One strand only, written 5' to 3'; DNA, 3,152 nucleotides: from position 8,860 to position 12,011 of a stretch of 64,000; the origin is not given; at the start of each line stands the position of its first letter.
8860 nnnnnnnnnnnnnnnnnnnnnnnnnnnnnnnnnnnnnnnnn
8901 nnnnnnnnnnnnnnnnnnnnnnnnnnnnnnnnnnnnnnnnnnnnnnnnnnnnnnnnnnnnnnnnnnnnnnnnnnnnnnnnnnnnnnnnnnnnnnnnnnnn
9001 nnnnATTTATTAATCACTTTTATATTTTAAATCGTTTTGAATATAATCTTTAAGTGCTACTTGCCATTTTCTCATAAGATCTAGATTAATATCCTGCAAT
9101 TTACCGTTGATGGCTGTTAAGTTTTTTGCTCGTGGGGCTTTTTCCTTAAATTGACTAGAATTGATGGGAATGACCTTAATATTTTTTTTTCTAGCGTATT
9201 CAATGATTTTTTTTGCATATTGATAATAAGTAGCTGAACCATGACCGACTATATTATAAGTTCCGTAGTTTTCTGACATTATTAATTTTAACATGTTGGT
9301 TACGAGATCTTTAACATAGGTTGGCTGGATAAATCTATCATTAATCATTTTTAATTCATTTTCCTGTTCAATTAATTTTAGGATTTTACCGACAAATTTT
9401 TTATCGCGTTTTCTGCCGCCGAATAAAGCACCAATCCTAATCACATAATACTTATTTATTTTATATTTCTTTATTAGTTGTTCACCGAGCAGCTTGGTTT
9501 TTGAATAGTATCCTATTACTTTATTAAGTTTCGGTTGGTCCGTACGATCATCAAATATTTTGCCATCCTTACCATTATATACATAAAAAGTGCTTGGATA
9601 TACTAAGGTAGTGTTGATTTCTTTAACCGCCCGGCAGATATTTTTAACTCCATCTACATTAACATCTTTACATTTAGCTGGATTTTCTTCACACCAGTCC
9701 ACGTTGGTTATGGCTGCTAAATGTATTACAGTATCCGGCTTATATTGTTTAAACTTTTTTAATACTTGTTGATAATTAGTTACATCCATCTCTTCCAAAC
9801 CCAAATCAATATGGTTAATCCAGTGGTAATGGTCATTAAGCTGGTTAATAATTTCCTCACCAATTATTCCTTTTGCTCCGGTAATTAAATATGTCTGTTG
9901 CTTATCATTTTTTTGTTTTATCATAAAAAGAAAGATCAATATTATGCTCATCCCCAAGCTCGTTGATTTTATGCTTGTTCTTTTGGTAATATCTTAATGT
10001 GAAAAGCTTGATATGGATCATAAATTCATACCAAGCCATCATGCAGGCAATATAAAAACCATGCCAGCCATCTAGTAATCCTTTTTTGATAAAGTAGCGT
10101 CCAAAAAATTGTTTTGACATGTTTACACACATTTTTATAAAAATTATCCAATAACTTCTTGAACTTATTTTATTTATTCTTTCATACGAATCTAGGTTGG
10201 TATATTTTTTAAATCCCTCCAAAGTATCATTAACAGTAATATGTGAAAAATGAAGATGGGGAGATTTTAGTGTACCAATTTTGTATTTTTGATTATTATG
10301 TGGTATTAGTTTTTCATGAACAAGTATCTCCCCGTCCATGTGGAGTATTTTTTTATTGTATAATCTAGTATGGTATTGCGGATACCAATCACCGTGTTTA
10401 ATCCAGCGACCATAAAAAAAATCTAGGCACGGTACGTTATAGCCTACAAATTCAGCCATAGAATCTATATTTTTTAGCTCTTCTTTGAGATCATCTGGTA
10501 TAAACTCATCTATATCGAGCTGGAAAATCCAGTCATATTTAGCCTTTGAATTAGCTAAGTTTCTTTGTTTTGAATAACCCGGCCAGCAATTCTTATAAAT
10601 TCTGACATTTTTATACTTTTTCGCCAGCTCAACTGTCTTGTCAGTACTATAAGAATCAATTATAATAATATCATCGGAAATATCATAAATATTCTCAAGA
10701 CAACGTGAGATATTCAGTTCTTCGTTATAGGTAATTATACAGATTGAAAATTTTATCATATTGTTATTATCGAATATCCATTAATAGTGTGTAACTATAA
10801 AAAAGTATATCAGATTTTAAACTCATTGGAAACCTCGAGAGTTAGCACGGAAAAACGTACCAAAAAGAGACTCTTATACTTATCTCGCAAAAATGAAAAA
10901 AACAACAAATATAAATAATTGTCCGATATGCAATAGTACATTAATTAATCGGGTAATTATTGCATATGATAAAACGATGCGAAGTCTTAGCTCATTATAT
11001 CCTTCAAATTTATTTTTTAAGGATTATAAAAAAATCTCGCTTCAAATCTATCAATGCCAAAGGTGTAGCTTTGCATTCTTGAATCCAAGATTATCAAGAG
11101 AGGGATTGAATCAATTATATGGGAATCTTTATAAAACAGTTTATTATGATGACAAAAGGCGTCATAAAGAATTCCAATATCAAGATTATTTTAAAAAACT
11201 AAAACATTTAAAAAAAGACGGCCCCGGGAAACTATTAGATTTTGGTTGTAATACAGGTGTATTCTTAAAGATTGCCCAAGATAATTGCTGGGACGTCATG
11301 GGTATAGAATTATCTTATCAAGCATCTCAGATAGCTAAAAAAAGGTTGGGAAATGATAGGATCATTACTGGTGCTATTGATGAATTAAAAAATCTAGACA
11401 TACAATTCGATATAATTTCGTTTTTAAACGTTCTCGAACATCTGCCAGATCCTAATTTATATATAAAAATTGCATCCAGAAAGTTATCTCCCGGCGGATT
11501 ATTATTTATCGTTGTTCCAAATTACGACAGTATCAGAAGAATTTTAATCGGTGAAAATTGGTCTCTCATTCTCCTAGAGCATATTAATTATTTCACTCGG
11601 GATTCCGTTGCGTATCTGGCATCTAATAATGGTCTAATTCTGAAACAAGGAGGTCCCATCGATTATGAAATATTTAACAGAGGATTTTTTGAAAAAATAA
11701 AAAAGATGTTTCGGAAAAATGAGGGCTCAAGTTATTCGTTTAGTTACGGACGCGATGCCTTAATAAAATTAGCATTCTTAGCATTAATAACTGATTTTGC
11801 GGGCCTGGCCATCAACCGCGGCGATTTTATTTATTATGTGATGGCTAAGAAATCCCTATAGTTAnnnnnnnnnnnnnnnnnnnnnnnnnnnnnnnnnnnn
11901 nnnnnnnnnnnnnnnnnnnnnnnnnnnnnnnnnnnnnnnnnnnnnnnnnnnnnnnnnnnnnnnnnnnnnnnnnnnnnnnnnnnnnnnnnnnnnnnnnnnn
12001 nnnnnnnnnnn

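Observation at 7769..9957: An E1/ColD-type PLP-dependent 3-dehydrase (His in place of the Schiff-base Lys) paired with an extended RmlD-like reductase points to 3-deoxygenation of a hexose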

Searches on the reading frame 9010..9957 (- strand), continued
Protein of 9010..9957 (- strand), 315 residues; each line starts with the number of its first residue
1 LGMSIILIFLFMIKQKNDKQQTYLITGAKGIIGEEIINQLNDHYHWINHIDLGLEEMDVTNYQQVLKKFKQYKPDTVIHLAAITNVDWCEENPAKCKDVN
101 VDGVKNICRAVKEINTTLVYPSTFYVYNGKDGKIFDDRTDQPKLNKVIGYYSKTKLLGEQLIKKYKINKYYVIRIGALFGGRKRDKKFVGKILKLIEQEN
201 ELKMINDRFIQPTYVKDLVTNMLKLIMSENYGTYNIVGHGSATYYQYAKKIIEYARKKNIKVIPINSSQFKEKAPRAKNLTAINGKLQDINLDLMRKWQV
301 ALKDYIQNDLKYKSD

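Call 29: search_protein_families(library=ncbifam, proteins=[L010:10879-11301:+, L010:11304-12614:+, L011:2-430:+, L011:1295-2593:+], max_evalue=1e-12)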
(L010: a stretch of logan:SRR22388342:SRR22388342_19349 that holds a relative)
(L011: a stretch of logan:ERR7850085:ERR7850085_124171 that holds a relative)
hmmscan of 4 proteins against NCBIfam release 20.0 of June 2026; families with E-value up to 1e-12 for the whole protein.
L010:10879-11301:+ (140 aa): 0 families

L010:11304-12614:+ (436 aa): 7 families
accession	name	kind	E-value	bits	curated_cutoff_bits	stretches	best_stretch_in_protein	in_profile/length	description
NF011936.0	PRK15407.1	equivalog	4e-152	506.9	423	1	3-434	5-437/440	lipopolysaccharide biosynthesis protein RfbH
TIGR03588.1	PseC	equivalog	1.1e-48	166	423.5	1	46-431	15-378/380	UDP-4-amino-4,6-dideoxy-N-acetyl-beta-L-altrosamine transaminase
NF008687.0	PRK11706.1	equivalog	2.1e-45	155.1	375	1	36-392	5-334/375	dTDP-4-amino-4,6-dideoxygalactose transaminase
TIGR04181.1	NHT_00031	hypoth_equivalog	1.4e-43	149.2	420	1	60-240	29-217/359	LegC family aminotransferase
TIGR02379.1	ECA_wecE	subfamily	3.4e-39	134.7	434.85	1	58-335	28-279/376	dTDP-4-amino-4,6-dideoxy-D-glucose transaminase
NF008658.2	PRK11658.1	equivalog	1.5e-37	129.1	631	1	42-404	14-352/379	UDP-4-amino-4-deoxy-L-arabinose aminotransferase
TIGR04427.1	PLP_DesI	equivalog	2.2e-28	99.5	650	1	60-250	51-231/390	dTDP-4-dehydro-6-deoxyglucose aminotransferase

L011:2-430:+ (142 aa): 5 families
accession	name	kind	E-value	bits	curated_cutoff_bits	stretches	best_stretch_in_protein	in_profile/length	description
TIGR01181.1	dTDP_gluc_dehyt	equivalog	3.2e-63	213.8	365.1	1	1-139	183-321/321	dTDP-glucose 4,6-dehydratase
NF007490.0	PRK10084.1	subfamily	1.3e-45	156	649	1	1-137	199-342/361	dTDP-glucose 4,6-dehydratase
NF007582.0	PRK10217.1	equivalog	4.3e-45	154.4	698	1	1-140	192-342/355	dTDP-glucose 4,6-dehydratase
NF047922.1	GDPFucSynFcl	equivalog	1.4e-13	51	500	1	17-132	191-304/308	GDP-L-fucose synthase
TIGR01179.1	galE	equivalog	2.8e-13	49.4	262.3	1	27-132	214-328/332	UDP-glucose 4-epimerase GalE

L011:1295-2593:+ (432 aa): 7 families
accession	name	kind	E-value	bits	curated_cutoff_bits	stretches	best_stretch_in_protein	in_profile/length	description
NF011936.0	PRK15407.1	equivalog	6.2e-169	562.3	423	1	4-430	10-438/440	lipopolysaccharide biosynthesis protein RfbH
TIGR03588.1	PseC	equivalog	2.3e-60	204.5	423.5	1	30-426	3-378/380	UDP-4-amino-4,6-dideoxy-N-acetyl-beta-L-altrosamine transaminase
TIGR04181.1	NHT_00031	hypoth_equivalog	3.3e-49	167.7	420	1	39-233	11-215/359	LegC family aminotransferase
NF008658.2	PRK11658.1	equivalog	1.3e-46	158.9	631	1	36-234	12-202/379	UDP-4-amino-4-deoxy-L-arabinose aminotransferase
NF008687.0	PRK11706.1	equivalog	4e-40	137.7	375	1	53-242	27-209/375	dTDP-4-amino-4,6-dideoxygalactose transaminase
TIGR02379.1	ECA_wecE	subfamily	3.6e-33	114.8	434.85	1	61-242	35-210/376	dTDP-4-amino-4,6-dideoxy-D-glucose transaminase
TIGR04427.1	PLP_DesI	equivalog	1.3e-28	100.2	650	1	39-245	32-231/390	dTDP-4-dehydro-6-deoxyglucose aminotransferase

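Call 32: find_related_loci(query=A1, collection=genome_contigs, flank=10000)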
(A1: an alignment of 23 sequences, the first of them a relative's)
Query A1 (304 aa) in genome_contigs; peptide patterns used: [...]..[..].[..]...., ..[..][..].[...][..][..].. (x = any residue, [..] = any of these).
94 stretches matched a pattern; 30 encode a relative of the query (tblastn E <= 1e-3); 30 distinct loci.
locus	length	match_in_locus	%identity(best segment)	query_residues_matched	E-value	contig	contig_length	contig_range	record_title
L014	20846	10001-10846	45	13-296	2e-88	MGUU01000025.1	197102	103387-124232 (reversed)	MAG: Elusimicrobia bacterium RIFCSPLOWO2_02_FULL_39_32 rifcsplowo2_02_scaffold_9, whole genome shotgun sequence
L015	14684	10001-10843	49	13-295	4e-87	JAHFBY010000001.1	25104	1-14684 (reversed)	MAG: Elusimicrobia bacterium isolate nzgw209 NODE_2095_length_25105_cov_2.899776, whole genome shotgun sequence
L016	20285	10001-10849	44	13-297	2e-84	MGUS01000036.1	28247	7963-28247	MAG: Elusimicrobia bacterium RIFCSPLOWO2_01_FULL_60_11 rifcsplowo2_01_scaffold_21348, whole genome shotgun sequence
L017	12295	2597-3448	43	13-300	2e-82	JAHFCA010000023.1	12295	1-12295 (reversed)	MAG: Elusimicrobia bacterium isolate nzgw210 NODE_8213_length_12296_cov_2.702423, whole genome shotgun sequence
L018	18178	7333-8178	47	13-296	1e-91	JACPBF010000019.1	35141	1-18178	MAG: Elusimicrobia bacterium isolate NC_groundwater_250_Ag_S-0.2um_38_13 S5_GD2017_2_S2_scaffold_631, whole genome shotg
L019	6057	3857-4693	38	13-299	6e-57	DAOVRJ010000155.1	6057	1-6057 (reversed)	MAG TPA_asm: Candidatus Zixiibacteriota bacterium isolate CSMAG_1598 CSMAG_1598_k141_552296_length_6057_cov_37.5041, who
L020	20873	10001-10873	34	1-299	3e-55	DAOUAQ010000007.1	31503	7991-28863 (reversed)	MAG TPA_asm: Anaerolineae bacterium isolate H66_674 k113_380251, whole genome shotgun sequence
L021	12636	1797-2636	35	13-300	1e-52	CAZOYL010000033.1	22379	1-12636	MAG TPA_asm: uncultured Gemmatimonadota bacterium isolate SRP214966_co2_43 genome assembly, contig: NODE_3141_length_223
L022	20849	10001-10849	36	8-299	2e-52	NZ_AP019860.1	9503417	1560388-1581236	Candidatus Uabimicrobium amorphum strain SRT547 chromosome, complete genome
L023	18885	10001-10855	33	4-295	4e-52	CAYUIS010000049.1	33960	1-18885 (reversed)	MAG TPA_asm: uncultured Anaerolineales bacterium isolate SRP214966_co2_450 genome assembly, contig: NODE_1471_length_339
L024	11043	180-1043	33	5-299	5e-52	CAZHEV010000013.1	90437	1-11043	MAG TPA_asm: uncultured bacterium isolate SRP141376_co1_25 genome assembly, contig: NODE_632_length_90437_cov_11.708360,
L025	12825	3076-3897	33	13-297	5e-52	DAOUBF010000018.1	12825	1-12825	MAG TPA_asm: Anaerolineae bacterium isolate H68_711 k101_278517, whole genome shotgun sequence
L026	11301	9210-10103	35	5-300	2e-51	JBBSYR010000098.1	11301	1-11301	MAG: Nanoarchaeota archaeon isolate H43-bin213_1 H43_bin213_1_000000000098, whole genome shotgun sequence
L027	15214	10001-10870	35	13-300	3e-51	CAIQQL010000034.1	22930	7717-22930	uncultured archaeon isolate AlinenSediments_bin-4957 genome assembly, contig: bin-4957:034/154, whole genome shotgun seq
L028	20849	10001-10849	34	13-296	3e-49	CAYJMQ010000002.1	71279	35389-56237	MAG TPA_asm: uncultured bacterium isolate ERP125453_co1_10 genome assembly, contig: NODE_218_length_71279_cov_7.196310,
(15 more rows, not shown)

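Call 37: search_protein_families(library=pfam, proteins=[L014:10939-14463:+, L014:8588-9946:-, L015:10857-11777:+, L015:8227-9924:+, L016:12081-12995:+, L016:7912-9930:+, L017:3435-4358:+], max_evalue=0.0001)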
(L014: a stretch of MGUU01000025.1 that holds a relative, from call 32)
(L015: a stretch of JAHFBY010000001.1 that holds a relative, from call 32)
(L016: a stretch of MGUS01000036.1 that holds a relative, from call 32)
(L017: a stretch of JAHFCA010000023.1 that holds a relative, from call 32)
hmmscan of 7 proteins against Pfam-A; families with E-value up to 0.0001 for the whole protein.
L014:10939-14463:+ (1174 aa): 5 families
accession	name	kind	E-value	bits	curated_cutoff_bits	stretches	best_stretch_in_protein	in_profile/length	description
PF07733.18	DNA_pol3_alpha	-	1.6e-101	339.7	23.9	1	306-567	1-260/260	Bacterial DNA polymerase III alpha NTPase domain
PF17657.6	DNA_pol3_finger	-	2e-65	219.6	22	1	570-735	1-166/166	Bacterial DNA polymerase III alpha subunit finger domain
PF02811.25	PHP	-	4.6e-56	190.1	26.4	1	9-188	1-164/164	PHP domain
PF14579.12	HHH_6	-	3.7e-28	98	25.6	1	816-902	2-85/90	Helix-hairpin-helix motif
PF01336.31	tRNA_anti-codon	-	8.2e-08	32.5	27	1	1008-1086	1-72/75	OB-fold nucleic acid binding domain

L014:8588-9946:- (452 aa): 4 families
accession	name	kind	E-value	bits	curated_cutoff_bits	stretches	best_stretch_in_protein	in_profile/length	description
PF13487.12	HD_5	-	1.5e-37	129.4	27.2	1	258-413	12-170/170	HD domain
PF13185.12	GAF_2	-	2.2e-13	51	28.6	1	101-232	7-136/136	GAF domain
PF13492.12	GAF_3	-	1.9e-10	41.7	27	1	101-233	5-129/129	GAF domain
PF01590.32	GAF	-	3e-07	31.5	22.4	1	101-231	5-133/133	GAF domain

L015:10857-11777:+ (306 aa): 2 families
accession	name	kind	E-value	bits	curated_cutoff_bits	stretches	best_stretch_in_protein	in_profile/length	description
PF00535.33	Glycos_transf_2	-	3.5e-22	79.6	23.3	1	11-116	1-108/168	Glycosyl transferase family 2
PF13641.12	Glyco_tranf_2_3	-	7.2e-15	56.1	27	1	10-241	3-218/230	Glycosyltransferase like family 2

L015:8227-9924:+ (565 aa): 0 families

L016:12081-12995:+ (304 aa): 3 families
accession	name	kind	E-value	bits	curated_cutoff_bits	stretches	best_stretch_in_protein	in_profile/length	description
PF00535.33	Glycos_transf_2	-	2.5e-27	96.3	23.3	1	4-113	1-112/168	Glycosyl transferase family 2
PF13641.12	Glyco_tranf_2_3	-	2e-21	77.5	27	1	3-240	3-224/230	Glycosyltransferase like family 2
PF13632.12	Glyco_trans_2_3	-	7.9e-06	26.2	27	0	83-118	2-36/198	Glycosyl transferase family group 2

L016:7912-9930:+ (672 aa): 2 families
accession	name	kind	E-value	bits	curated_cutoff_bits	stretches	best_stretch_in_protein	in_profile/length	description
PF04055.27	Radical_SAM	-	4.5e-19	69.7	29.5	1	369-532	3-166/166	Radical SAM superfamily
PF02310.24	B12-binding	-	1.4e-18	67.3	32.1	1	167-298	6-120/121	B12 binding domain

L017:3435-4358:+ (307 aa): 1 family
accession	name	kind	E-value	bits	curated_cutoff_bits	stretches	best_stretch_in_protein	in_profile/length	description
PF01259.24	SAICAR_synt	-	9.9e-71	238.6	20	1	20-273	2-227/233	SAICAR synthetase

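Call 47: find_related_loci(query=A1, collection=metagenome_contigs, flank=10000)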
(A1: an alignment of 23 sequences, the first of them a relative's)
Query A1 (304 aa) in metagenome_contigs; peptide patterns used: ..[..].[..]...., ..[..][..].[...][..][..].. (x = any residue, [..] = any of these).
203 stretches matched a pattern; 64 encode a relative of the query (tblastn E <= 1e-3); 64 distinct loci.
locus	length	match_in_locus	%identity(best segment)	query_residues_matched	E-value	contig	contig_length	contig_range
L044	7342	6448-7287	49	13-295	1e-96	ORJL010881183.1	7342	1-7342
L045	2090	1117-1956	48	13-295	6e-95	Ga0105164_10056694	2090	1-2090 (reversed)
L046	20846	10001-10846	45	13-296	2e-88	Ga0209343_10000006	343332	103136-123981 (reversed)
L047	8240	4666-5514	44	13-297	2e-84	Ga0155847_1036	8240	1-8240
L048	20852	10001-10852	43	13-300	9e-79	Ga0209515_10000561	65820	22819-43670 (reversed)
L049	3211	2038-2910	35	2-300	1e-59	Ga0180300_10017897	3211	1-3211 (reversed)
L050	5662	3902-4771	36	3-300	7e-59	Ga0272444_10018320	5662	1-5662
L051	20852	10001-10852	37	13-304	5e-58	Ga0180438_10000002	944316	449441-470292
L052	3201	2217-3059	35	13-299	2e-56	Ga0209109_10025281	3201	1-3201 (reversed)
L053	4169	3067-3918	36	13-304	4e-56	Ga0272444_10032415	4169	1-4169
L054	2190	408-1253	34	13-300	4e-57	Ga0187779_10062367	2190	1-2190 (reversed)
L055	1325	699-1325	41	9-220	1e-58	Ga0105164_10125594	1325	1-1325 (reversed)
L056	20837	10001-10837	37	13-299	7e-55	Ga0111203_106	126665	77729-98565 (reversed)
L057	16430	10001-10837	37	13-299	6e-55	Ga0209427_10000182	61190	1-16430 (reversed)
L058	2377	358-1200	35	13-299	2e-55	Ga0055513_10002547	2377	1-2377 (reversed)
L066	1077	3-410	61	164-299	1e-54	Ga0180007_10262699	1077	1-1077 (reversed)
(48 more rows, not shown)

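Call 56: search_solved_structures(query=window:9010-9924:-, show_alignments=1, max_evalue=1e-10)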
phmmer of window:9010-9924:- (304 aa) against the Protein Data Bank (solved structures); distinct sequences matched with E-value up to 1e-10: 13.
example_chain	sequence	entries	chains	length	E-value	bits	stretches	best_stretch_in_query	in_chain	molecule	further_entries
3sc6_A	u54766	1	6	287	4.9e-39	137.8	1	8-291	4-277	dTDP-4-dehydrorhamnose reductase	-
1vl0_A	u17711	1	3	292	3.6e-38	135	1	11-296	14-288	DTDP-4-dehydrorhamnose reductase, rfbD ortholog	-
4wpg_A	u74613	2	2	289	1.2e-35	126.8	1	12-300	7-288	dTDP-4-dehydrorhamnose reductase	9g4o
8g22_A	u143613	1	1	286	6.2e-34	121.1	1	12-298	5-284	dTDP-4-dehydrorhamnose reductase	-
5u9c_A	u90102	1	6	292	9.9e-27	97.5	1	9-267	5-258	dTDP-4-dehydrorhamnose Reductase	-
1kbz_A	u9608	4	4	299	1.9e-20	76.8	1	39-293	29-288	dTDP-glucose oxidoreductase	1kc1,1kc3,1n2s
9gpi_D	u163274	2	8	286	1e-17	67.9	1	10-261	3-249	dTDP-4-dehydrorhamnose reductase, putative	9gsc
2ggs_A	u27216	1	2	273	5.2e-17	65.5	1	13-242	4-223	273aa long hypothetical dTDP-4-dehydrorhamnose reductase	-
4ndn_E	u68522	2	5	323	1.1e-13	54.6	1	8-293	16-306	Methionine adenosyltransferase 2 subunit beta | Isoform 2 of Methionine adenosyltransferase 2 subunit beta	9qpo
4ktt_E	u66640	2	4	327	1.2e-13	54.5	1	8-293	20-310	Methionine adenosyltransferase 2 subunit beta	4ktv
30gd_E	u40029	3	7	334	1.2e-13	54.5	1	7-293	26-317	Isoform 1 of Methionine adenosyltransferase 2 subunit beta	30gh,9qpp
2ydx_A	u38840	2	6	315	2.3e-13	53.6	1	11-293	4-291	METHIONINE ADENOSYLTRANSFERASE 2 SUBUNIT BETA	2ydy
8ctr_A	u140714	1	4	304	5.2e-12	49.1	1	12-250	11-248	dTDP-4-dehydrorhamnose reductase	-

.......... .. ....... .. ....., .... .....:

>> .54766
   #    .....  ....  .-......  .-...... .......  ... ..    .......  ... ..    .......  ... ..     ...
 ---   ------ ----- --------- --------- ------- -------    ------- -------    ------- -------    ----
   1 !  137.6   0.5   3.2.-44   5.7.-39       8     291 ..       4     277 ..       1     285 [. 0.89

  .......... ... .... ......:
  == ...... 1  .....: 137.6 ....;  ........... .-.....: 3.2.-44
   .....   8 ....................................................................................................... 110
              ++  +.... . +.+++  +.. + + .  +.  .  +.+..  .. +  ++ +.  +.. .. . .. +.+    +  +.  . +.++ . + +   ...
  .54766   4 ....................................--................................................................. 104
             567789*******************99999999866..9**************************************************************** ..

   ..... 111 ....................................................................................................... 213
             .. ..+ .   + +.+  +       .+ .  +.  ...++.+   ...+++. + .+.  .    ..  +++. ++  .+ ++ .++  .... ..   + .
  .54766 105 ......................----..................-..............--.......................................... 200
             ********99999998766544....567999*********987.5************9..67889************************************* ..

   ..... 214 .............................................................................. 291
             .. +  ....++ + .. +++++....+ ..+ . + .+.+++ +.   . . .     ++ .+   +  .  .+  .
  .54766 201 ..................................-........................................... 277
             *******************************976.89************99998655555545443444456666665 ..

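Call 66: search_protein_families(library=pfam, proteins=[L066:427-855:+, L010:10879-11301:+], max_evalue=0.1)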
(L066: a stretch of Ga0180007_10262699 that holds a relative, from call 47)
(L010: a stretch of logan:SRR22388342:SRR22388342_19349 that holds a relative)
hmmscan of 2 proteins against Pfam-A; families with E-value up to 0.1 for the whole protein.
L066:427-855:+ (142 aa): 4 families
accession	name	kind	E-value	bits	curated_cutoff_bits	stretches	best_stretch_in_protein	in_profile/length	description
PF14667.12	Polysacc_synt_C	-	3.4e-16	59.8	28.7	1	36-129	14-109/111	Polysaccharide biosynthesis C-terminal domain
PF05523.17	FdtA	-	9.5e-11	42.1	23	1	18-127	12-118/131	WxcM-like, C-terminal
PF07883.17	Cupin_2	-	8.4e-07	29.1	27.2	1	48-116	6-67/70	Cupin domain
PF00190.28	Cupin_1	-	0.00014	21.9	22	1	18-116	11-110/151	Cupin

L010:10879-11301:+ (140 aa): 3 families
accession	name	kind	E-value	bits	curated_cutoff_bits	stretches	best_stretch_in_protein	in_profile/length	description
PF05523.17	FdtA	-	7.7e-08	32.6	23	1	21-124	15-115/131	WxcM-like, C-terminal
PF14667.12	Polysacc_synt_C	-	4.2e-07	30.5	28.7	1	37-124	15-104/111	Polysaccharide biosynthesis C-terminal domain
PF07883.17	Cupin_2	-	0.0072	16.5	27.2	1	44-118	2-69/70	Cupin domain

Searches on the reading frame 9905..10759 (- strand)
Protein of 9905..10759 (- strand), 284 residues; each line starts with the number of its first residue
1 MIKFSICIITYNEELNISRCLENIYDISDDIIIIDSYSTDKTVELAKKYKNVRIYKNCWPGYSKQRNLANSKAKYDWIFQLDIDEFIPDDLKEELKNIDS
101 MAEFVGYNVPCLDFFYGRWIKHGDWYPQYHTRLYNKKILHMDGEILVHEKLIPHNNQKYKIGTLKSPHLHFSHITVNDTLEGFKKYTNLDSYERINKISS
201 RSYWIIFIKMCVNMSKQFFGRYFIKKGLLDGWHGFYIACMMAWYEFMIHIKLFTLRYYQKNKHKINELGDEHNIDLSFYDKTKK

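Call 3: search_protein_families(library=pfam, proteins=[window:9905-10759:-])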
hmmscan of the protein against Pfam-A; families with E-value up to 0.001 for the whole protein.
window:9905-10759:- (284 aa): 3 families
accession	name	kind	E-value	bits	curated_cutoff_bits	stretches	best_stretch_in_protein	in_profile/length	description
PF00535.33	Glycos_transf_2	-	3.1e-20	73.2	23.3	1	5-135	1-143/168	Glycosyl transferase family 2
PF13704.12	Glyco_tranf_2_4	-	1.1e-06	29.4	27.5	1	12-87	2-84/98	Glycosyl transferase family 2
PF10111.15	Glyco_tranf_2_2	-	7.4e-06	26.1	27.3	1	22-98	23-106/276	Glycosyltransferase like family 2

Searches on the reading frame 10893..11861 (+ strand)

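Call 3: search_protein_families(library=pfam, proteins=[window:10893-11861:+])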
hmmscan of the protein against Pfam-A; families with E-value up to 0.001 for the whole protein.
window:10893-11861:+ (322 aa): 7 families
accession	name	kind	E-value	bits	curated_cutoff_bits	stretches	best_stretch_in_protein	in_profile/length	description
PF13489.12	Methyltransf_23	-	7.2e-26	91.3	27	1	97-248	7-159/164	Methyltransferase domain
PF08241.18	Methyltransf_11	-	3.7e-15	56.8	21.2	1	115-206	1-95/95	Methyltransferase domain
PF08242.18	Methyltransf_12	-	2e-13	51.3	30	1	115-204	1-98/98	Methyltransferase domain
PF13649.12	Methyltransf_25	-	3.2e-10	41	27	1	115-202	2-97/97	Methyltransferase domain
PF13847.12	Methyltransf_31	-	1.2e-08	35.2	27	1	113-210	6-113/145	Methyltransferase domain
PF02353.26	CMAS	-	4.1e-06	26.8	27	1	83-206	34-164/273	Mycolic acid cyclopropane synthetase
PF05219.18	DREV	-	0.00019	21.1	26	1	108-191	92-171/265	DREV methyltransferase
